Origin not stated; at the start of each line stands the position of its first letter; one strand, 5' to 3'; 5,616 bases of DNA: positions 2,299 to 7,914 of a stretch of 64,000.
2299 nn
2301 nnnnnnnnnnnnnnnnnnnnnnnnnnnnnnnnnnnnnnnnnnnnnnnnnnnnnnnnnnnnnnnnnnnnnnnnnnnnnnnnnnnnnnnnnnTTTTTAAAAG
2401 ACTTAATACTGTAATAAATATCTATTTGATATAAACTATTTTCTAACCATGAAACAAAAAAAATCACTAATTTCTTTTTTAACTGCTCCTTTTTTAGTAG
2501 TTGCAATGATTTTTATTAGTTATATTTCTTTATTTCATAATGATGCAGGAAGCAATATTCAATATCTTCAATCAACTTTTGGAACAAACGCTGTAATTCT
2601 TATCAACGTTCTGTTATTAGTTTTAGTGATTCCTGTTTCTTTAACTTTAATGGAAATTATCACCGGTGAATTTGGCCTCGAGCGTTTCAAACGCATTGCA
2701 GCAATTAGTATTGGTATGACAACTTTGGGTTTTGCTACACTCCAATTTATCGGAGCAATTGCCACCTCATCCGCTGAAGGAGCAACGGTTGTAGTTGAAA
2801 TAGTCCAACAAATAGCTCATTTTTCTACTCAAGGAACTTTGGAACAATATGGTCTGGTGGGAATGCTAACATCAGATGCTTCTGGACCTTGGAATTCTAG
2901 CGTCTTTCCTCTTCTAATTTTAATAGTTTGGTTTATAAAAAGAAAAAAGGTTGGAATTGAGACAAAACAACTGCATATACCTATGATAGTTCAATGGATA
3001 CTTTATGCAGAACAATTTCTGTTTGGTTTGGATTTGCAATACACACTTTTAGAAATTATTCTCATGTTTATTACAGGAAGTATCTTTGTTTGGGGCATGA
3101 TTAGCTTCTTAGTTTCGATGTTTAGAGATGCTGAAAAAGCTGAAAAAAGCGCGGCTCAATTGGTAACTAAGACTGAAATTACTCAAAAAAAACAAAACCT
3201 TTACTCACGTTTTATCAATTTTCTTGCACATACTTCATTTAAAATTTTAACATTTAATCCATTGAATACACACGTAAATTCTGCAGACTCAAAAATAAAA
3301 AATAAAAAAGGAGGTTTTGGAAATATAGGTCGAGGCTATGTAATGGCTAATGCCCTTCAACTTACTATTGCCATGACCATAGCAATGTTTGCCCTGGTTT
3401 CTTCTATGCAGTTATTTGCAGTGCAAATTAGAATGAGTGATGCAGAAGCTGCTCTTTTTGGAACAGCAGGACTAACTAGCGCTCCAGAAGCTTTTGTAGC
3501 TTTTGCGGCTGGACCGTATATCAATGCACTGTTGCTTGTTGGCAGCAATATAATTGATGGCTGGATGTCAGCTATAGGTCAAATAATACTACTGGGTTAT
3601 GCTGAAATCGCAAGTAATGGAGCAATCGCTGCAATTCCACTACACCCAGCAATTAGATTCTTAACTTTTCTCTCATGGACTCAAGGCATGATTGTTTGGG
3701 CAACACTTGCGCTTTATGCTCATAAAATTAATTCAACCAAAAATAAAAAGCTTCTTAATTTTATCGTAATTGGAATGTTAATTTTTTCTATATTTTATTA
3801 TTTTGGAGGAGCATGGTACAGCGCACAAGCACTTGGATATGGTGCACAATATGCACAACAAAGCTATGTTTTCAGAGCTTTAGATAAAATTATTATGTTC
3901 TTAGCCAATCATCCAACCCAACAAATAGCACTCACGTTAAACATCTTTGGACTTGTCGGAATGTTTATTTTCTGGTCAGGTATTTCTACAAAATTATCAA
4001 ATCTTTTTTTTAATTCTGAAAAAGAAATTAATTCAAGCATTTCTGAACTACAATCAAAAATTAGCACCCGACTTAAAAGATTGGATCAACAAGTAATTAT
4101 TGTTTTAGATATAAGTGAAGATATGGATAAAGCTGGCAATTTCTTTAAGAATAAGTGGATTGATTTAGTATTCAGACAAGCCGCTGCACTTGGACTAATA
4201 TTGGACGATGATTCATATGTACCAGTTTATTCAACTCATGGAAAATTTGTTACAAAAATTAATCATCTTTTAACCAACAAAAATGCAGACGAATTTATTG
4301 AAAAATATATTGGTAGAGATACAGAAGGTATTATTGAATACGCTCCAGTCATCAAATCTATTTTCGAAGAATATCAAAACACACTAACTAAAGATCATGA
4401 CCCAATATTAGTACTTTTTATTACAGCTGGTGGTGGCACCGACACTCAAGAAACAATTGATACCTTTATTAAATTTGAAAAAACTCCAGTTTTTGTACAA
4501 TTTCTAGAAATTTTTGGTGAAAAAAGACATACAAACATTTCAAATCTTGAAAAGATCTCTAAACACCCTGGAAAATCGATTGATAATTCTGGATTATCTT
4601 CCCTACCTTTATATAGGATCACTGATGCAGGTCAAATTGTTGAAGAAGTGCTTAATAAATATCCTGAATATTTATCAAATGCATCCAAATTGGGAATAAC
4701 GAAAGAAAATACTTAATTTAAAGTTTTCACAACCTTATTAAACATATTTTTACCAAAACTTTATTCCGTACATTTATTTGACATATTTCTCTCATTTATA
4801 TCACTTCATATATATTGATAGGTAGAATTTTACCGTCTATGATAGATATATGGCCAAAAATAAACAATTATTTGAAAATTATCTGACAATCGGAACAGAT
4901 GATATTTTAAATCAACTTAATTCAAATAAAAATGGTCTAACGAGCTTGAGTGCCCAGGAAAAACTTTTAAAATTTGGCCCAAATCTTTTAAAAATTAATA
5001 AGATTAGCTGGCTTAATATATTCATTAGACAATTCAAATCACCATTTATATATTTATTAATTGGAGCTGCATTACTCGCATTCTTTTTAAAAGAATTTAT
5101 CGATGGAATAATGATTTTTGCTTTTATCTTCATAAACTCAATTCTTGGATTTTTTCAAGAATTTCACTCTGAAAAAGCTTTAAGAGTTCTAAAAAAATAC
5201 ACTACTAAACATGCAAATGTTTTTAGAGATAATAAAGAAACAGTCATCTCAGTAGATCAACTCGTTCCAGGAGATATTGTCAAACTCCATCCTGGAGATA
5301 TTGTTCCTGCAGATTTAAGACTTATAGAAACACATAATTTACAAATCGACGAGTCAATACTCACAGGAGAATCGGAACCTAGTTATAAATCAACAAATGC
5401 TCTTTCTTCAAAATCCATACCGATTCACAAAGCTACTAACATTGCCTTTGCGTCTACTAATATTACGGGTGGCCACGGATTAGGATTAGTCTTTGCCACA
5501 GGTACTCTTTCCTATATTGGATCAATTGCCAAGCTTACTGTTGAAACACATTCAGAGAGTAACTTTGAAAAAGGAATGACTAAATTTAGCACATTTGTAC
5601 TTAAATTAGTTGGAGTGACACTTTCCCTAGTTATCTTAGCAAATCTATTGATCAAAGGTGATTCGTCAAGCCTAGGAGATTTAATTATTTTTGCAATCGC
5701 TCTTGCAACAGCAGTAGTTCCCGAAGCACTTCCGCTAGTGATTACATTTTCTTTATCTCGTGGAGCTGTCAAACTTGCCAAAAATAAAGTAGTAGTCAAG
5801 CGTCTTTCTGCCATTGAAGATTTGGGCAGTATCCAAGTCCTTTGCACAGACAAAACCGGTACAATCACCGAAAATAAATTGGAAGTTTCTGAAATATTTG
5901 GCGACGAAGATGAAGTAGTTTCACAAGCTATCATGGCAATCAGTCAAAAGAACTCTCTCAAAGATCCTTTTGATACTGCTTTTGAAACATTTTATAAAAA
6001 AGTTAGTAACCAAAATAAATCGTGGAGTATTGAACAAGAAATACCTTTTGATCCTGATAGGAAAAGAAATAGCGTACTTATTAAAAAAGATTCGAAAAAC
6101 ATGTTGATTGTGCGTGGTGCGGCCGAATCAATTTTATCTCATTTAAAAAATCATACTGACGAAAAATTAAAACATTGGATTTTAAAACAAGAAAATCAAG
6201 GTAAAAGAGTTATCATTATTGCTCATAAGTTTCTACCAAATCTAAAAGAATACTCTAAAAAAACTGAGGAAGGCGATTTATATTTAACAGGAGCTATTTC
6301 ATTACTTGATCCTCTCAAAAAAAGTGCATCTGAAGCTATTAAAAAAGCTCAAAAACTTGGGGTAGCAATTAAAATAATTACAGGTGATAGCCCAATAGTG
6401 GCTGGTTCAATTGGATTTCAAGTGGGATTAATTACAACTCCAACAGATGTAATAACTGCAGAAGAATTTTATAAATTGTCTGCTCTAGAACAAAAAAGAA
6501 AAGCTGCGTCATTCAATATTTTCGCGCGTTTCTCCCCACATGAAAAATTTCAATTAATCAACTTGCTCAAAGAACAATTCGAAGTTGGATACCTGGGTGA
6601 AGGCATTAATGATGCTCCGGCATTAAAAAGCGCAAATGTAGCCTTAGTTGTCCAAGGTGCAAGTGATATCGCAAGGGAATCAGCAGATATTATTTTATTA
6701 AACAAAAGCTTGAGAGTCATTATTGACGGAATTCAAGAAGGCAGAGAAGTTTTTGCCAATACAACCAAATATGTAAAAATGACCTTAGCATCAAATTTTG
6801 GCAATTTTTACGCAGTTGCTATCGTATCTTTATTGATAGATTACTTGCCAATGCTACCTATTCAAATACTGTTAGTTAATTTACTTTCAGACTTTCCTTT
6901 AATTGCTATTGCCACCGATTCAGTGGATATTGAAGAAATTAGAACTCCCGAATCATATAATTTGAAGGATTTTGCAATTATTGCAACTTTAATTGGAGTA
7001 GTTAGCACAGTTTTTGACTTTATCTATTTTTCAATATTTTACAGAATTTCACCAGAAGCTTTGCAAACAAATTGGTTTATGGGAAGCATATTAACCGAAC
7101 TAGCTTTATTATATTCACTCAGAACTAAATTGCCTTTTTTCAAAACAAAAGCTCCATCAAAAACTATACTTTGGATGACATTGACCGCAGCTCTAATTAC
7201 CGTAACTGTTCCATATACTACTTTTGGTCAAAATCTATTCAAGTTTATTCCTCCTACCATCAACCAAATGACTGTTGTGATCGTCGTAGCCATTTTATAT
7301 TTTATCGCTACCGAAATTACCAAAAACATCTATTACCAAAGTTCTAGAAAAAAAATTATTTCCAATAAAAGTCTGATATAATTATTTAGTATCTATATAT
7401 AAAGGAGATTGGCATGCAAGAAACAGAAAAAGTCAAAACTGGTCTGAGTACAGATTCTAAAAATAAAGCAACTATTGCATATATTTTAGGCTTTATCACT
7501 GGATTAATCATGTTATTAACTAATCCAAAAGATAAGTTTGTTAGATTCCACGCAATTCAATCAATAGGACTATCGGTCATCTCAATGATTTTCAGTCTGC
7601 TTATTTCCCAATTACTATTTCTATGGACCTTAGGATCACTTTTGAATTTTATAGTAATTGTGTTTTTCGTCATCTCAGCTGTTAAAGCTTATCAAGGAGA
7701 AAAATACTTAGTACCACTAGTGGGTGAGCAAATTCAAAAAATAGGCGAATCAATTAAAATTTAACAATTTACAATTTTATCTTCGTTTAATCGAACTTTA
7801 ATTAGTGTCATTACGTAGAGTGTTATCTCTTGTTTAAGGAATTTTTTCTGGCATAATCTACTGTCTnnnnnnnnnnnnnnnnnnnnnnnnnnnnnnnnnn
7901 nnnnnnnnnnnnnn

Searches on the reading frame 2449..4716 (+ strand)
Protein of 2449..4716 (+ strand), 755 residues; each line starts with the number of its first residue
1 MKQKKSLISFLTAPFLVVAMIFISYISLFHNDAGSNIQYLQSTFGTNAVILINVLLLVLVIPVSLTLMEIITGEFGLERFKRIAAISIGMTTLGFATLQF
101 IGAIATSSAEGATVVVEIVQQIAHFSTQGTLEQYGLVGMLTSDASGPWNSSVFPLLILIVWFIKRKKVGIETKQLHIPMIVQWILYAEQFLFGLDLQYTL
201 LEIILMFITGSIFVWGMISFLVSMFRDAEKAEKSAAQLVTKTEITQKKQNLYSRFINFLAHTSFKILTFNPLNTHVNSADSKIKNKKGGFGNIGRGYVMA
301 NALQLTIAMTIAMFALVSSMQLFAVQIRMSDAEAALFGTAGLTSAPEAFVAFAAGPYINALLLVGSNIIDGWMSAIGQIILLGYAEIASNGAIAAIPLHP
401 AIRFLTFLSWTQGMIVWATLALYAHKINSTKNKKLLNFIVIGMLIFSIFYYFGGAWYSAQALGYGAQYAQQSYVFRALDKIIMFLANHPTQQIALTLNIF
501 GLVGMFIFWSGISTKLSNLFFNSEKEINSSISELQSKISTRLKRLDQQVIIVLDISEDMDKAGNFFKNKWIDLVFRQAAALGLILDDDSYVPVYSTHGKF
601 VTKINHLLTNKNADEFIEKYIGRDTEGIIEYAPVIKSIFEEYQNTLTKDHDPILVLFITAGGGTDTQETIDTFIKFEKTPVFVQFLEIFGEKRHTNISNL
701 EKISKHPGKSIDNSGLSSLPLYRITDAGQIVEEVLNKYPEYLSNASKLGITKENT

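Call 26: search_protein_families(library=pfam, proteins=[window:2449-4716:+], max_evalue=0.001)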
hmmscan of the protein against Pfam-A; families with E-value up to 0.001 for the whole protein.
window:2449-4716:+ (755 aa): 1 family
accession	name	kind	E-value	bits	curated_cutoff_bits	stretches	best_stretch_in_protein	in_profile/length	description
PF10138.15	vWA-TerF-like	-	6.8e-21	75.8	29.4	1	548-750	3-199/200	vWA found in TerF C terminus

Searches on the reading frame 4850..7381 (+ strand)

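Call 26: search_protein_families(library=pfam, proteins=[window:4850-7381:+], max_evalue=0.001)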
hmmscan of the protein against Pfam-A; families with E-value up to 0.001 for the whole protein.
window:4850-7381:+ (843 aa): 5 families
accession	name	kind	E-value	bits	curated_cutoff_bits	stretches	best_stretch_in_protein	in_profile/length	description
PF00122.25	E1-E2_ATPase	-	2.1e-42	145.1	28.1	1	118-312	3-181/181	E1-E2 ATPase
PF00689.26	Cation_ATPase_C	-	1.1e-20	74.6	27.3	1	666-826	2-174/175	Cation transporting ATPase, C-terminus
PF00690.31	Cation_ATPase_N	-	3.5e-16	59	20.4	1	15-76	5-68/69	Cation transporter/ATPase, N-terminus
PF00702.32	Hydrolase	-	3.5e-11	44.3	26.4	1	329-596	2-191/191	haloacid dehalogenase-like hydrolase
PF13246.12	Cation_ATPase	-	3.8e-10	40.1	21.7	1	364-433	14-89/91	Cation transport ATPase (P-type)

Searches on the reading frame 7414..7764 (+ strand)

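Call 26: search_protein_families(library=pfam, proteins=[window:7414-7764:+], max_evalue=0.001)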
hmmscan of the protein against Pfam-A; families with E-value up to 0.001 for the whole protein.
window:7414-7764:+ (116 aa): 1 family
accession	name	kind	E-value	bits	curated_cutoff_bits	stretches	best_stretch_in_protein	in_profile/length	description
PF09685.15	DUF4870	-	1.5e-08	35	25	1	21-103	17-103/107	Domain of unknown function (DUF4870)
